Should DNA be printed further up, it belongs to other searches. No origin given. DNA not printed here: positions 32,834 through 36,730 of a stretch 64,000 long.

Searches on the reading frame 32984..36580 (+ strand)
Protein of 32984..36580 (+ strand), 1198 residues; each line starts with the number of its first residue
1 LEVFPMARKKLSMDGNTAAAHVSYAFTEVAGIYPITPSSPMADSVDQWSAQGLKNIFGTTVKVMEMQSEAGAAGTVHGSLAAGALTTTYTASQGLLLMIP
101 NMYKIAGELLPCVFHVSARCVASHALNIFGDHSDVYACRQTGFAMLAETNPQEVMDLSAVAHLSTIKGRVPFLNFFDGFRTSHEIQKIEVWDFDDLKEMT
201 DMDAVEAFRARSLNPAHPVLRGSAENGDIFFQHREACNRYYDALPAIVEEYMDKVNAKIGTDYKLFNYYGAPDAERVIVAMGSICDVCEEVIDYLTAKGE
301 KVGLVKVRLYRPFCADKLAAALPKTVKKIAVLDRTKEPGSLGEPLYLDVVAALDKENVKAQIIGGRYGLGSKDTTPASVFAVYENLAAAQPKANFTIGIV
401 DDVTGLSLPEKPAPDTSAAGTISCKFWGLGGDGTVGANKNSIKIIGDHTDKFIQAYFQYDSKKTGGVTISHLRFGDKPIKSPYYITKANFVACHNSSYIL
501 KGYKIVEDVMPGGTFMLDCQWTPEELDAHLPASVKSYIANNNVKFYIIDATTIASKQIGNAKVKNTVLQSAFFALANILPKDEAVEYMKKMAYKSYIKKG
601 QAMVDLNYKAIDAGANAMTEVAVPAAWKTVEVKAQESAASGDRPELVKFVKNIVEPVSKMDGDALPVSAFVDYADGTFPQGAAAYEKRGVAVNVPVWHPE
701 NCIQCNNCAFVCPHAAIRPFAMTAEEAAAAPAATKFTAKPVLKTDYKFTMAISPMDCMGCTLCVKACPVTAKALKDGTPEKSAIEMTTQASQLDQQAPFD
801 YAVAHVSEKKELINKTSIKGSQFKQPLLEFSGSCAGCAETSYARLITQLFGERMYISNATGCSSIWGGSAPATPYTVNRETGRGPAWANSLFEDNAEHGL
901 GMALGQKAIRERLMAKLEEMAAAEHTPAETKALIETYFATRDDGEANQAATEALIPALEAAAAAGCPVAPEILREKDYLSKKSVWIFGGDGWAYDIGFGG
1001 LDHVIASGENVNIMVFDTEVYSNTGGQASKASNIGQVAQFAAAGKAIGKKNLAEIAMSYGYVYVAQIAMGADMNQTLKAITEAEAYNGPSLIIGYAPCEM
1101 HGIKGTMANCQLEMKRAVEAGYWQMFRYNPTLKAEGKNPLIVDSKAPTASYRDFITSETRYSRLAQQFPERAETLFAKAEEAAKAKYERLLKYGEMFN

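Call 28: search_protein_families(library=pfam, proteins=[window:32984-36580:+])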
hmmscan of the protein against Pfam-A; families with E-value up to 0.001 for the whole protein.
window:32984-36580:+ (1198 aa): 16 families
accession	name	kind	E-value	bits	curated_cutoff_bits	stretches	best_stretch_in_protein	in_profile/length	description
PF01855.24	POR_N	-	1.4e-76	257.7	27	1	24-252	4-230/231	Pyruvate flavodoxin/ferredoxin oxidoreductase, thiamine diP-bdg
PF01558.24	POR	-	1.7e-31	110.1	27.4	1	430-615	1-172/173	Pyruvate ferredoxin/flavodoxin oxidoreductase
PF10371.14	EKR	-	9e-20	70.7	27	1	636-691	5-55/55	Domain of unknown function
PF17147.9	PFOR_II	-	9.7e-19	68.1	27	1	274-377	1-100/102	Pyruvate:ferredoxin oxidoreductase core domain II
PF02775.26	TPP_enzyme_C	-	1.2e-10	41.8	21.9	1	962-1092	36-149/151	Thiamine pyrophosphate enzyme, C-terminal TPP binding domain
PF12838.12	Fer4_7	-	1.6e-10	41.7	27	1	701-771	1-52/52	4Fe-4S dicluster domain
PF00037.32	Fer4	-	2.2e-10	40.3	21.1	1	695-718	1-24/24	4Fe-4S binding domain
PF14697.11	Fer4_21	-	1.5e-06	28.7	35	1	699-770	5-54/59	4Fe-4S dicluster domain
PF13484.11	Fer4_16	-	3.2e-06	28.3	30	1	701-769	1-65/66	4Fe-4S double cluster binding domain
PF13183.11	Fer4_8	-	4.1e-06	27.7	27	1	700-769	3-66/68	4Fe-4S dicluster domain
PF13237.11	Fer4_10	-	6.6e-06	26.4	25.5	1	698-768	5-53/53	4Fe-4S dicluster domain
PF13534.11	Fer4_17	-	7.5e-06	26.8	22.2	0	700-714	44-58/61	4Fe-4S dicluster domain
PF12797.12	Fer4_2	-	9.9e-05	22.5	24.5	0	751-769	4-22/22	4Fe-4S binding domain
PF12837.12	Fer4_6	-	0.00012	22.3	25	1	694-717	1-24/24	4Fe-4S binding domain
PF02780.25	Transketolase_C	-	0.0002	21.7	25.9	0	277-339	13-75/124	Transketolase, C-terminal domain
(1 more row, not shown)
